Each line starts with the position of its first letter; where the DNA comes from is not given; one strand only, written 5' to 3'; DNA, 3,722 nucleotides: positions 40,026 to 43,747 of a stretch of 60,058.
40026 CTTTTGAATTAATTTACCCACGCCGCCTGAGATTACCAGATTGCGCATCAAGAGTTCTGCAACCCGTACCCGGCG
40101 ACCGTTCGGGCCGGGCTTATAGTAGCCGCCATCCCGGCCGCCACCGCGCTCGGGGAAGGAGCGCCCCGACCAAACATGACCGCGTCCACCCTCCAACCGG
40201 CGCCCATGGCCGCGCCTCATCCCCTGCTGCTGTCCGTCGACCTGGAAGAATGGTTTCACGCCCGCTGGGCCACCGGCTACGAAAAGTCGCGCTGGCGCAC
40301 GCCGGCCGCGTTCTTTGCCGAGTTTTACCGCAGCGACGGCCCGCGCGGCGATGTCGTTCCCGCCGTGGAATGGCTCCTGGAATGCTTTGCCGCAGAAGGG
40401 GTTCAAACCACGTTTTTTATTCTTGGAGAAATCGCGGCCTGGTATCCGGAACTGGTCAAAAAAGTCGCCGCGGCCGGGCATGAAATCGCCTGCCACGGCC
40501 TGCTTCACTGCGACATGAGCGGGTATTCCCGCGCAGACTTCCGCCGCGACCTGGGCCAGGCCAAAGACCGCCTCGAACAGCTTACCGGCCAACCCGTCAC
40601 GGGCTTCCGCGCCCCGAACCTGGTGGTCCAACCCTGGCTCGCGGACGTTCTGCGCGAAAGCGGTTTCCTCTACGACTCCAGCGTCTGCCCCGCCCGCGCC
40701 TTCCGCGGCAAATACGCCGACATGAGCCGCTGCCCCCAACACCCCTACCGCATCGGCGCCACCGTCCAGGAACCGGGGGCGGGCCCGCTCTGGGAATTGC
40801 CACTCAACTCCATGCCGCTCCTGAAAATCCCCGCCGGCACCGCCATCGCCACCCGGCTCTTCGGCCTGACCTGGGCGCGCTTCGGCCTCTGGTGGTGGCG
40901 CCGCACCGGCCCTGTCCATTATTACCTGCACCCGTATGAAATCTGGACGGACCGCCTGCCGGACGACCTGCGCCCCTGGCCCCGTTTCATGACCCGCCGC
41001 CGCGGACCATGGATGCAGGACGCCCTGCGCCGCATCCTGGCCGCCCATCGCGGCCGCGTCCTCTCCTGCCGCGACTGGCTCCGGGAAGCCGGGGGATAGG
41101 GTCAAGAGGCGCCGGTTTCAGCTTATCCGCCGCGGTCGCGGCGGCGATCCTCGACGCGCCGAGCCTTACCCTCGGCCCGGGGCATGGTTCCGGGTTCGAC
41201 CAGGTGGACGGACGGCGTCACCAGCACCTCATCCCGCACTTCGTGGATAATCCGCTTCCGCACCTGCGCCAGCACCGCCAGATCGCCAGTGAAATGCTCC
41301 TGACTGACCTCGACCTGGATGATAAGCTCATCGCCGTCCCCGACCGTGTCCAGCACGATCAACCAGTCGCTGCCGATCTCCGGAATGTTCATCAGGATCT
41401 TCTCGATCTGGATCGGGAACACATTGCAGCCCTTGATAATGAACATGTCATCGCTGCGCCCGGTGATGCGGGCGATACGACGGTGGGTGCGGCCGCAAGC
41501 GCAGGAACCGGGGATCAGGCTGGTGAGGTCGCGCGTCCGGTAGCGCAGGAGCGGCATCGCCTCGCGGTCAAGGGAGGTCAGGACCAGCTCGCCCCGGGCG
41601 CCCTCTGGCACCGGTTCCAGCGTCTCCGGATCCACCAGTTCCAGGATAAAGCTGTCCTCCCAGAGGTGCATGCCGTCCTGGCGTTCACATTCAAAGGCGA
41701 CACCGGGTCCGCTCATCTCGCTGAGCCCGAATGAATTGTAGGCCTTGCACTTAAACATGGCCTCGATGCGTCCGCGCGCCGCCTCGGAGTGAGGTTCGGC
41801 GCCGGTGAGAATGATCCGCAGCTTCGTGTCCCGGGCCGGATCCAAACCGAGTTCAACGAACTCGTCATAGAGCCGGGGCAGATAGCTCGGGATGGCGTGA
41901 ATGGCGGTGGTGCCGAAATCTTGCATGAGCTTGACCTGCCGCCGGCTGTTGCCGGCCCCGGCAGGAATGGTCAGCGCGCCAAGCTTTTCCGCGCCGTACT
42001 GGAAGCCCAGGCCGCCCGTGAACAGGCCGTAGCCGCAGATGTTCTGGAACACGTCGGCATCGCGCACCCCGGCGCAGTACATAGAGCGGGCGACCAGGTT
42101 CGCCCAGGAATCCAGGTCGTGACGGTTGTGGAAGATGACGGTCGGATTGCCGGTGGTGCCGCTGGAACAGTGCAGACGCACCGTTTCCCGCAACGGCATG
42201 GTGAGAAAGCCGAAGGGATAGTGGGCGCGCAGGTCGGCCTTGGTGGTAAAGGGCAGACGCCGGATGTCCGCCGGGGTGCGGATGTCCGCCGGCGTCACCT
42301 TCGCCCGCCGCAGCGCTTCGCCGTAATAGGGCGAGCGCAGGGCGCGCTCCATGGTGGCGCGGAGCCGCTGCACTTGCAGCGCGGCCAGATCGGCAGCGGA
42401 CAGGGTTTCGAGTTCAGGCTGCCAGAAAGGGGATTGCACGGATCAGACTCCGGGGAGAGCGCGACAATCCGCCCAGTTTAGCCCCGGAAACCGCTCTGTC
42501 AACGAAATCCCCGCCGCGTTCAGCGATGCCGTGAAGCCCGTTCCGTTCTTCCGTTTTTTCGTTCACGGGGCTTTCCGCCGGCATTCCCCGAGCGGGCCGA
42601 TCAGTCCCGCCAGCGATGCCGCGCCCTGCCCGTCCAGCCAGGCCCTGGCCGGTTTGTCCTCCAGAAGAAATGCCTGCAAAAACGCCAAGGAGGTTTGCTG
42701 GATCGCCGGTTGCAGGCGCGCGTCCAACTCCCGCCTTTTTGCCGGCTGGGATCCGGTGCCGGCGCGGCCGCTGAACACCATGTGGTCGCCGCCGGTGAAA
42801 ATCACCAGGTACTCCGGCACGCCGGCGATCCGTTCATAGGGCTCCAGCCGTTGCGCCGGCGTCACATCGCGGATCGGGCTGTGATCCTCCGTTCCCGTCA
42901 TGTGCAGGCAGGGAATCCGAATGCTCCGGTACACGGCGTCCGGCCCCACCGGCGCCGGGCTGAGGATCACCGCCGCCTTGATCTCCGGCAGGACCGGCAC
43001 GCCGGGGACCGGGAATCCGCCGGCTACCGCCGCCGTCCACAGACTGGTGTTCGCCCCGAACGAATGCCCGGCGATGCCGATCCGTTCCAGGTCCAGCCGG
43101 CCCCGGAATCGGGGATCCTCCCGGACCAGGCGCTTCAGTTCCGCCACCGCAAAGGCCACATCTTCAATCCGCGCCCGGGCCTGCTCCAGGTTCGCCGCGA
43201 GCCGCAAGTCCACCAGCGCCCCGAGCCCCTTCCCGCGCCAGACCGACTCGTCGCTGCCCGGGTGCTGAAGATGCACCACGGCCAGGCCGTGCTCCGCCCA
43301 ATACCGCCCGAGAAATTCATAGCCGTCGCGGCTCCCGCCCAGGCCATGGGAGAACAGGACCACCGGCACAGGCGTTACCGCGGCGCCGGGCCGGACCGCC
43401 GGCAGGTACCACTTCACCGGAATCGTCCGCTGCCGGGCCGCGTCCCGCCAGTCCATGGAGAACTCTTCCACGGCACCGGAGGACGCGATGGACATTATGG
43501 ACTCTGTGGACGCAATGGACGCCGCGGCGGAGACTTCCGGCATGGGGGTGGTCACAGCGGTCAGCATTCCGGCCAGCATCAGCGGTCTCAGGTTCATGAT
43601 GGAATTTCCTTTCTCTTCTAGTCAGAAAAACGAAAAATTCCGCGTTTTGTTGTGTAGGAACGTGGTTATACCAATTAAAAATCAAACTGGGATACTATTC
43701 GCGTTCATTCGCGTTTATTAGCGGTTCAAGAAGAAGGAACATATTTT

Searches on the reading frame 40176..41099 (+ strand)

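Call 58: search_protein_families(library=pfam, proteins=[window:40176-41099:+], max_evalue=0.001)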
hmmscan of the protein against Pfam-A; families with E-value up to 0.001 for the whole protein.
window:40176-41099:+ (307 aa): 2 families
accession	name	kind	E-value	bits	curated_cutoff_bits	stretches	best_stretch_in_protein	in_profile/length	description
PF01522.26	Polysacc_deac_1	-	6.6e-19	68.5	23.1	1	61-164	18-121/124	Polysaccharide deacetylase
PF11959.13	DUF3473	-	3.4e-05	24.3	29.6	1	168-273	1-102/130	Domain of unknown function (DUF3473)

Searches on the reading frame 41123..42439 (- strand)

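Call 58: search_protein_families(library=pfam, proteins=[window:41123-42439:-], max_evalue=0.001)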
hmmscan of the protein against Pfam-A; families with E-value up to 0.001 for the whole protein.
window:41123-42439:- (438 aa): 2 families
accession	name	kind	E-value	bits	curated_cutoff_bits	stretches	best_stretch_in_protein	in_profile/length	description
PF14535.12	AMP-binding_C_2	-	5.4e-26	91.1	25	1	337-433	1-96/96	AMP-binding enzyme C-terminal domain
PF00501.34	AMP-binding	-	1.8e-14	53.8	29.9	1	92-287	170-374/384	AMP-binding enzyme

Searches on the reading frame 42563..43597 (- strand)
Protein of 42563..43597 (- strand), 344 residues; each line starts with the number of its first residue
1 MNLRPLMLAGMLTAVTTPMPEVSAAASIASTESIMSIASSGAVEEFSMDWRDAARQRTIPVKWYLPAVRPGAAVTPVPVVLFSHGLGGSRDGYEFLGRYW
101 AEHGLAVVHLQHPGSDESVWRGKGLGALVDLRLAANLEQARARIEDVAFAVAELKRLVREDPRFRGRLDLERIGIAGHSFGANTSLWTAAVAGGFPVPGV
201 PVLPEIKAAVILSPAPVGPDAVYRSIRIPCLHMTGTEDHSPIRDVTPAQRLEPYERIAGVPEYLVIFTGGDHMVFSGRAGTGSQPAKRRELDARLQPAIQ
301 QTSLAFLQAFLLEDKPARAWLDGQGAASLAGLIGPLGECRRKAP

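Call 13: search_protein_families(library=pfam, proteins=[window:42563-43597:-])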
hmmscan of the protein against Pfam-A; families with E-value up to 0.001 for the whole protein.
window:42563-43597:- (344 aa): 4 families
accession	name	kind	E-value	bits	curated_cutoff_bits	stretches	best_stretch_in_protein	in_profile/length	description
PF03403.19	PAF-AH_p_II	-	5.5e-10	38.8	20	1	68-113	94-136/372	Platelet-activating factor acetylhydrolase, isoform II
PF00561.26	Abhydrolase_1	-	3.4e-07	30.6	25.8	1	78-214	1-102/245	alpha/beta hydrolase fold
PF12146.15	Hydrolase_4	-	0.0001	22.1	27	1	78-188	5-93/239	Serine aminopeptidase, S33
PF12740.14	PETase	-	0.00058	19.8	28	0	136-239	92-180/263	PET hydrolase-like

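Call 27: find_encoding_contigs(protein=window:42563-43597:-, flank=10000, max_places=10)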
Protein window:42563-43597:- (344 aa): 10 contigs read that carry it; 6 places shown.
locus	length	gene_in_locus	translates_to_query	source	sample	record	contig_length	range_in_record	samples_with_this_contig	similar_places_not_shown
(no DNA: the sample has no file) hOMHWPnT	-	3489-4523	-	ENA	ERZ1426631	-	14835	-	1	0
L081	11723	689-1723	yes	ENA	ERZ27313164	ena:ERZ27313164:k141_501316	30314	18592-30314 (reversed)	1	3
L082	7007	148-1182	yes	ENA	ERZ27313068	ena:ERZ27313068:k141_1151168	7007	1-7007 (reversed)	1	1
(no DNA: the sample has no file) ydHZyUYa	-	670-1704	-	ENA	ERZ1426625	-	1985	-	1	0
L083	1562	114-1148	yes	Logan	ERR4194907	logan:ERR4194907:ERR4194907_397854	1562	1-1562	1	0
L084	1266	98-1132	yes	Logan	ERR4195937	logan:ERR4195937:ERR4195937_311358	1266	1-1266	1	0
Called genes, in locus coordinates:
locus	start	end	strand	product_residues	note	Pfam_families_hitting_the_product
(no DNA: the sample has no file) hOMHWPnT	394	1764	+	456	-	PF02614:UxaC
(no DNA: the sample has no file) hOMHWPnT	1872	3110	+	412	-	PF00890:FAD_binding_2 (weak), PF01266:DAO (weak), PF03486:HI0933_like (faint), PF12831:FAD_oxidored, PF13450:NAD_binding_8 (weak), PF12831:FAD_oxidored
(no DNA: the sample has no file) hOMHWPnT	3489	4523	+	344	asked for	PF03403:PAF-AH_p_II (faint), PF00561:Abhydrolase_1 (weak)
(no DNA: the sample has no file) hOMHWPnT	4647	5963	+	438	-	-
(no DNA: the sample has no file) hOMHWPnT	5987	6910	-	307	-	PF01522:Polysacc_deac_1, PF11959:DUF3473 (faint)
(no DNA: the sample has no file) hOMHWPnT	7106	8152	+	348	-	PF01408:GFO_IDH_MocA, PF03447:NAD_binding_3 (weak), PF02894:GFO_IDH_MocA_C, PF22725:GFO_IDH_MocA_C3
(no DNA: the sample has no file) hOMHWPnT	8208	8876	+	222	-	PF25084:LbH_EIF2B (faint), PF25087:GMPPB_C (faint), PF00132:Hexapep (weak), PF14602:Hexapep_2 (weak), PF00132:Hexapep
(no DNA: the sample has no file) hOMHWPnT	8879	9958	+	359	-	PF02350:Epimerase_2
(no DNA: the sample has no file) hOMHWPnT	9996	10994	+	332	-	PF00106:adh_short, PF01073:3Beta_HSD, PF01370:Epimerase, PF02719:Polysacc_synt_2, PF04321:RmlD_sub_bind, PF05368:NmrA, PF16363:GDP_Man_Dehyd, PF13460:NAD_binding_10, +3 more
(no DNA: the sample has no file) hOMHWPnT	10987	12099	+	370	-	PF01041:DegT_DnrJ_EryC1, PF00155:Aminotran_1_2, PF01053:Cys_Met_Meta_PP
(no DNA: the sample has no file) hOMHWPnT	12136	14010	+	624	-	PF13522:GATase_6, PF13537:GATase_7, PF00733:Asn_synthase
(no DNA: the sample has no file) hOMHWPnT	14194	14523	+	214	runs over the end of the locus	?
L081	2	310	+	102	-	?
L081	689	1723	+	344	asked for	PF03403:PAF-AH_p_II (faint), PF00561:Abhydrolase_1 (weak)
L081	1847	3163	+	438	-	-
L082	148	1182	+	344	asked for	PF03403:PAF-AH_p_II (faint), PF00561:Abhydrolase_1 (weak)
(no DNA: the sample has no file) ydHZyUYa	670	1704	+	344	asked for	PF03403:PAF-AH_p_II (faint), PF00561:Abhydrolase_1 (weak)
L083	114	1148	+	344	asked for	PF03403:PAF-AH_p_II (faint), PF00561:Abhydrolase_1 (weak)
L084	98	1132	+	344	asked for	PF03403:PAF-AH_p_II (faint), PF00561:Abhydrolase_1 (weak)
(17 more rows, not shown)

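Call 29: find_homologous_proteins(query=window:42563-43597:-, max_evalue=1e-30)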
Query window:42563-43597:- (344 aa): 3696 proteins with E <= 1e-30 among 8000 candidates; the best 120 are listed.
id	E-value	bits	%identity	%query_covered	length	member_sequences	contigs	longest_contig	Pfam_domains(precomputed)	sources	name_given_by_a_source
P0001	5.1e-225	764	100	100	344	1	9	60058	PF03403.20,PF00561.27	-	-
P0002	4.7e-152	524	73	99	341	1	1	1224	PF03403.20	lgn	-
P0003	9.9e-144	497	74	88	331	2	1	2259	PF03403.20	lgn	-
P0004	2.6e-75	272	52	82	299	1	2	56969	PF03403.20,PF12740.15,PF07224.18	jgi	jgi:predicted dienelactone hydrolase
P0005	1.5e-74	269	51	83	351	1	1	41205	PF03403.20,PF12740.15,PF03959.20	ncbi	-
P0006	1.6e-74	269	43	93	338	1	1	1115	PF03403.20,PF12740.15,PF07224.18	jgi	-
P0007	1.0e-73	267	49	87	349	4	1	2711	PF03403.20,PF12740.15,PF07224.18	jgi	jgi:predicted dienelactone hydrolase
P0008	2.9e-73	265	51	85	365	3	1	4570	PF03403.20,PF12740.15,PF03959.20,PF07224.18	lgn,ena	-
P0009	6.2e-73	264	47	85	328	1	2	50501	PF03403.20,PF07224.18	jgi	jgi:predicted dienelactone hydrolase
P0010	3.4e-72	262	47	83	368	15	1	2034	PF03403.20,PF12740.15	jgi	-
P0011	4.0e-72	261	47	87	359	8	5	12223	PF03403.20,PF12740.15,PF07224.18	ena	-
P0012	4.2e-72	261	46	97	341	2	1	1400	PF03403.20,PF12740.15,PF07224.18,PF12146.16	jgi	jgi:predicted dienelactone hydrolase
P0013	7.7e-72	260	47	90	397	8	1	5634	PF03403.20,PF12740.15,PF07224.18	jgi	-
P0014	1.3e-71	260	47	88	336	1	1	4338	PF03403.20,PF12740.15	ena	-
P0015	1.9e-71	259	45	94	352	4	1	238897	PF03403.20,PF12740.15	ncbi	ncbi:MAG: alpha/beta hydrolase family protein [Candidatus Saccharicenans sp.]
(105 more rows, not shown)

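Call 30: find_encoding_contigs(protein=P0003, flank=10000, max_places=4)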
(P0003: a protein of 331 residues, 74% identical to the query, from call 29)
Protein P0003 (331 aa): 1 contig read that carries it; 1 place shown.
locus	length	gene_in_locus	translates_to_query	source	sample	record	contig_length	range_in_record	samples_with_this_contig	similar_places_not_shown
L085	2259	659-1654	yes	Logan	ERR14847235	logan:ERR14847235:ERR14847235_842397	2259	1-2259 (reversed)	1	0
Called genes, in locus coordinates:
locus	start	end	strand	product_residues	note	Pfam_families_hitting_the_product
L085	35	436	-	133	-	PF14119:DUF4288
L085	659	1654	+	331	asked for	PF03403:PAF-AH_p_II (weak)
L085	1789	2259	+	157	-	?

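Call 31: find_encoding_contigs(protein=P0002, flank=10000, max_places=4)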
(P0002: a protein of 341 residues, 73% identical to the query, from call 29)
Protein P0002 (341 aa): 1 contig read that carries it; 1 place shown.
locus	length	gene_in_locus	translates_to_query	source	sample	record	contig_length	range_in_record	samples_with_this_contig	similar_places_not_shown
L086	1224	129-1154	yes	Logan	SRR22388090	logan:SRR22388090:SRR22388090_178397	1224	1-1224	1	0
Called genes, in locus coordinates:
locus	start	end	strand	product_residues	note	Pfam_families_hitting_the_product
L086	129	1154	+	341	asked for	PF03403:PAF-AH_p_II (weak)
